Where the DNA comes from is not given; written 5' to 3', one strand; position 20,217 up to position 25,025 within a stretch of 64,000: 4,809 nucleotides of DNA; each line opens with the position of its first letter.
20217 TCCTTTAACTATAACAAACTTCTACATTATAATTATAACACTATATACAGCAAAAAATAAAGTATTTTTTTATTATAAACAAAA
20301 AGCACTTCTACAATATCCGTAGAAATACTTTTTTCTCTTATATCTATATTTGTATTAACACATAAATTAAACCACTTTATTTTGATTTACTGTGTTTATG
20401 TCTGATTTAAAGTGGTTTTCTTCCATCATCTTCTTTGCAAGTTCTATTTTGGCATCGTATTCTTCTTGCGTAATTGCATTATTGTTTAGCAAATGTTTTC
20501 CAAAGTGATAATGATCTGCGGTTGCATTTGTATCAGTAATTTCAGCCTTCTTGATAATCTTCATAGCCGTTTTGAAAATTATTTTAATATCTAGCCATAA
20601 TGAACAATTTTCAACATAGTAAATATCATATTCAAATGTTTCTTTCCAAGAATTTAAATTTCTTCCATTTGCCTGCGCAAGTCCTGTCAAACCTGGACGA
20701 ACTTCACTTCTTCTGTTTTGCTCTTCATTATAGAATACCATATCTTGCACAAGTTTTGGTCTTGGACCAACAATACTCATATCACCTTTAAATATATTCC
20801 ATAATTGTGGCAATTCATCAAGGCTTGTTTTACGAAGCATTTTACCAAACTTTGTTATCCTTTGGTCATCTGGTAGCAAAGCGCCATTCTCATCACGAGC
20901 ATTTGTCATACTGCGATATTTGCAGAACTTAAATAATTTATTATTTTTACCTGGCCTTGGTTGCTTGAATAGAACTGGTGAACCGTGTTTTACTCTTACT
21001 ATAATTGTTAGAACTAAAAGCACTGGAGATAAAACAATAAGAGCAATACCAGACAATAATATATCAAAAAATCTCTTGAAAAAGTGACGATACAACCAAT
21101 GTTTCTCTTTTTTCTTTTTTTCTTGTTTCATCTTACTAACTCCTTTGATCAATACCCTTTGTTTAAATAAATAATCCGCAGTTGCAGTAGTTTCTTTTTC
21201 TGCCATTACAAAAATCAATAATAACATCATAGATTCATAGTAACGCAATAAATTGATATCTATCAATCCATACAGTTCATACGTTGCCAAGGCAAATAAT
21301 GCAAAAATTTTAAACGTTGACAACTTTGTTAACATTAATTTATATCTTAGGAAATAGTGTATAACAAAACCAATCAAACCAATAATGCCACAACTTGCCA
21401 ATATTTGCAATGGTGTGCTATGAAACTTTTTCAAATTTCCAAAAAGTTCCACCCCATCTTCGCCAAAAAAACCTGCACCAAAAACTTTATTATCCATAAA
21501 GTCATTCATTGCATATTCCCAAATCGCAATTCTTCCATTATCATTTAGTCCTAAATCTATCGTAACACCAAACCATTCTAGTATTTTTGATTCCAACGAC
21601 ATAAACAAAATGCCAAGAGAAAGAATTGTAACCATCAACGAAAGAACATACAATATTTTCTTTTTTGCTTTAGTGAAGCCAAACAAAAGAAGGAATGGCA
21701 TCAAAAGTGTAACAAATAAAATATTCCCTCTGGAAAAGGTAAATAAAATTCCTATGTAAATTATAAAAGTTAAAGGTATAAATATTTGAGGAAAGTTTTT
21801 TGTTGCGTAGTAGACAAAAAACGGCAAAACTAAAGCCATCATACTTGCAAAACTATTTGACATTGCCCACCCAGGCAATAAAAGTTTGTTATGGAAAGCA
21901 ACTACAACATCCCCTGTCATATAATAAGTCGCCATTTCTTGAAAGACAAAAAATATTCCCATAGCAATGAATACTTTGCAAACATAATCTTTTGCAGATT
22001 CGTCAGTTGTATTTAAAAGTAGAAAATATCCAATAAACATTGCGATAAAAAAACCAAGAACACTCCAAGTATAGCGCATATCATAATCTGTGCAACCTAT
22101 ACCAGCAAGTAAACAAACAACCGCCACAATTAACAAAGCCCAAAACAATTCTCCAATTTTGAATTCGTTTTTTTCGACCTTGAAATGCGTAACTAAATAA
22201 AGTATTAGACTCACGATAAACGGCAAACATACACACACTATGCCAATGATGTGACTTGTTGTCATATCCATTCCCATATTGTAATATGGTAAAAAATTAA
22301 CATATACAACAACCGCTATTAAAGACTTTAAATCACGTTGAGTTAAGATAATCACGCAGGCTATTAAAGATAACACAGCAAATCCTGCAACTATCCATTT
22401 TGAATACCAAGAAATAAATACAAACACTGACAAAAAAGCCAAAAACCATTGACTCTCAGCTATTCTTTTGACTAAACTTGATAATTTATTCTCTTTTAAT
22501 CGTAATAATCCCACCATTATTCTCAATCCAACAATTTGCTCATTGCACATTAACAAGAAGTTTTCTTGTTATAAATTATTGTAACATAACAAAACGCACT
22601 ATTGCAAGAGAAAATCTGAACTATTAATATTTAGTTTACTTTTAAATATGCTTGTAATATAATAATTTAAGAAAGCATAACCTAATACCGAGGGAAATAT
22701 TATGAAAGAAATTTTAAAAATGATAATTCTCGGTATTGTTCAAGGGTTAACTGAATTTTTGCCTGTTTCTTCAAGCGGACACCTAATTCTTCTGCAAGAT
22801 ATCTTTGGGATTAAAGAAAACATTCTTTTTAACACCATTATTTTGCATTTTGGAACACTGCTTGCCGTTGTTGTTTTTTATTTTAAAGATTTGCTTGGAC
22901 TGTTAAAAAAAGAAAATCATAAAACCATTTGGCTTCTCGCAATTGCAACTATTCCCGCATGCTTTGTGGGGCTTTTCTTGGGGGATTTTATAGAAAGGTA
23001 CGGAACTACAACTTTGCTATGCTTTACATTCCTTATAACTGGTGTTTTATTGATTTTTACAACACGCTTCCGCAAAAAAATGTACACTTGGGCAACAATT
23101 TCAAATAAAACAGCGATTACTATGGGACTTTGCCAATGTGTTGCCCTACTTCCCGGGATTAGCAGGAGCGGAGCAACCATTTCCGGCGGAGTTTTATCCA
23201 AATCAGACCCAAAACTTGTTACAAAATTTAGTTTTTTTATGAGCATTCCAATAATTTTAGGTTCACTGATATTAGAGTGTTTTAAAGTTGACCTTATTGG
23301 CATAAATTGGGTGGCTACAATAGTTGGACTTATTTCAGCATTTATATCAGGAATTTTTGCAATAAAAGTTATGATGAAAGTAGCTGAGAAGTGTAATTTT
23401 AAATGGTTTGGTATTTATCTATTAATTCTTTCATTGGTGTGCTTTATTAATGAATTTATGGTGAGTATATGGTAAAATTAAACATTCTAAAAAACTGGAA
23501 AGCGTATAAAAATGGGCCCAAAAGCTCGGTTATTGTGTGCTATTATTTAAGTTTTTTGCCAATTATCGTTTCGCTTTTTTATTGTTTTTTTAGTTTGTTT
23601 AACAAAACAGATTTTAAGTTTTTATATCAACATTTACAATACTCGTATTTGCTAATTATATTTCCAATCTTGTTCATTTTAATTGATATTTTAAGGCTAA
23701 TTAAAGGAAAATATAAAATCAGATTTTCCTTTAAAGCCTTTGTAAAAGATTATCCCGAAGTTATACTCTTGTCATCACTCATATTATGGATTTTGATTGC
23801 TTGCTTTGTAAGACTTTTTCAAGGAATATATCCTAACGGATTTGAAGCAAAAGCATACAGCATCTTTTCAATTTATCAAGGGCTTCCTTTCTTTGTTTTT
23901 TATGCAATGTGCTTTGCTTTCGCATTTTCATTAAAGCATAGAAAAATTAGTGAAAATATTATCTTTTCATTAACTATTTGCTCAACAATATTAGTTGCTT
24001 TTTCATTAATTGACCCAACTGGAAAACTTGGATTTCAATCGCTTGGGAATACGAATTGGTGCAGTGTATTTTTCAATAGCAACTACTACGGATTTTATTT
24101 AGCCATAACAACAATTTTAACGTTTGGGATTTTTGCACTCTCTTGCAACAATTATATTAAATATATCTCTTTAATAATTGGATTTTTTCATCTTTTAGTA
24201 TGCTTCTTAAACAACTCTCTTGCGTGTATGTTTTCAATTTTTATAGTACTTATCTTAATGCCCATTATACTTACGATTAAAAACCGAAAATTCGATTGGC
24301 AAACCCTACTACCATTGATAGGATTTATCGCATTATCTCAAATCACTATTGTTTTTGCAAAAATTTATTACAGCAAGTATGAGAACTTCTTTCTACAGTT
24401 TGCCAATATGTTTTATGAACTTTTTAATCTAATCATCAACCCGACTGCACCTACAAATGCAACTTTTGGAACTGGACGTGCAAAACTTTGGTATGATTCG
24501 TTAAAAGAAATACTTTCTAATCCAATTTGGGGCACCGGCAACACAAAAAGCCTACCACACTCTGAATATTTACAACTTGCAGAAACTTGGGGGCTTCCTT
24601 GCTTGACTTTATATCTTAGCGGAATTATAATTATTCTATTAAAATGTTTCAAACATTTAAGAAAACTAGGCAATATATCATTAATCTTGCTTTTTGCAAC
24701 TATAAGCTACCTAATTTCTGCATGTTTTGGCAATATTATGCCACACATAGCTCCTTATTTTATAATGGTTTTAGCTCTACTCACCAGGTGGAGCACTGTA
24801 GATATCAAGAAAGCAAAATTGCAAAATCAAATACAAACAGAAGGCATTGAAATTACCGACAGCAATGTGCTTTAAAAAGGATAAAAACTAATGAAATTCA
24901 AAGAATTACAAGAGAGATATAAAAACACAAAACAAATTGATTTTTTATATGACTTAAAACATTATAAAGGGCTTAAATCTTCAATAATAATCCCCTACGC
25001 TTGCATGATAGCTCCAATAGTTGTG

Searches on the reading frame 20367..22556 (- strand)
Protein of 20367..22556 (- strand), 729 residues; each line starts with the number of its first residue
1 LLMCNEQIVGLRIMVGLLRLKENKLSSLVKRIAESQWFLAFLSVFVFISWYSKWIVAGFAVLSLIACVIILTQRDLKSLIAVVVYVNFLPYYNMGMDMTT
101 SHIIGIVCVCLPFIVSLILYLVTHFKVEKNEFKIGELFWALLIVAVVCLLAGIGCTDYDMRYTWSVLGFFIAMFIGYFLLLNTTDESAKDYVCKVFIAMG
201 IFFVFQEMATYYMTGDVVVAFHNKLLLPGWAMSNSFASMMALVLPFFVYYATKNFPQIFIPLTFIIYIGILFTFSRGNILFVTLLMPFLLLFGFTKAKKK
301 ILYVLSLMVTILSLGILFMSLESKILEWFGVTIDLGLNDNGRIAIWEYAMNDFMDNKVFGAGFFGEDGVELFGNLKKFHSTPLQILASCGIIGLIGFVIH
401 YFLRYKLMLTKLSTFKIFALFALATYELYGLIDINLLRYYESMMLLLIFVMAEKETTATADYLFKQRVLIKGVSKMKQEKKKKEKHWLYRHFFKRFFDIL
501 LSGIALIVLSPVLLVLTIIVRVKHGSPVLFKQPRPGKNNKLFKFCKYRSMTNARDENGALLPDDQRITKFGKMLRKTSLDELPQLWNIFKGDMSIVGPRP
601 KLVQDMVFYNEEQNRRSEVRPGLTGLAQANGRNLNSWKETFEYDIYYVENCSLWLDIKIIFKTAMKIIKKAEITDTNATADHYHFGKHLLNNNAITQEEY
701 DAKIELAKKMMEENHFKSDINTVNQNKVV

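Call 40: search_protein_families(library=pfam, proteins=[window:20367-22556:-], max_evalue=0.001)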
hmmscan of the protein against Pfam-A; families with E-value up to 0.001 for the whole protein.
window:20367-22556:- (729 aa): 2 families
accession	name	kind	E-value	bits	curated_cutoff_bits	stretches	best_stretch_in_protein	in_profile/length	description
PF02397.22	Bac_transf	-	1.7e-65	220.3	27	1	494-668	1-178/179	Bacterial sugar transferase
PF04932.20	Wzy_C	-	4.8e-12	46.3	31.7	1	263-398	3-149/149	O-Antigen ligase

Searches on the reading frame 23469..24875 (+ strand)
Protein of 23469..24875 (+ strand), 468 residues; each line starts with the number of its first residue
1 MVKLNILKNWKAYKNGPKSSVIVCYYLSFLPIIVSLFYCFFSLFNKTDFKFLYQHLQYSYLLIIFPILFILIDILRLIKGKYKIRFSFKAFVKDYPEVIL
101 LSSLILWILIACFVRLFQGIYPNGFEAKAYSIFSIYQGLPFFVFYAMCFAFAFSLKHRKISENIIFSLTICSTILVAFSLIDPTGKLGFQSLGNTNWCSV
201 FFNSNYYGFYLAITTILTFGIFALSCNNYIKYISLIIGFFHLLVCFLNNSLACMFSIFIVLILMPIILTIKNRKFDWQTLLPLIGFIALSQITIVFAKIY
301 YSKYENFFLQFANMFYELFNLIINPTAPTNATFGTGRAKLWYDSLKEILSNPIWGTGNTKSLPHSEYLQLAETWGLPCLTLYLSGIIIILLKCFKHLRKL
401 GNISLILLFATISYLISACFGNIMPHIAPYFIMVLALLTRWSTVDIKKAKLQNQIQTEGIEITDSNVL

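Call 40: search_protein_families(library=pfam, proteins=[window:23469-24875:+], max_evalue=0.001)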
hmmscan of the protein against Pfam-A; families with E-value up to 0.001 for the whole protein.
window:23469-24875:+ (468 aa): 1 family
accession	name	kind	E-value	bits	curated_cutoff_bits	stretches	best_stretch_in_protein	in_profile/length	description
PF04932.20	Wzy_C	-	6.2e-06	26.5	31.7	1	240-368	5-116/149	O-Antigen ligase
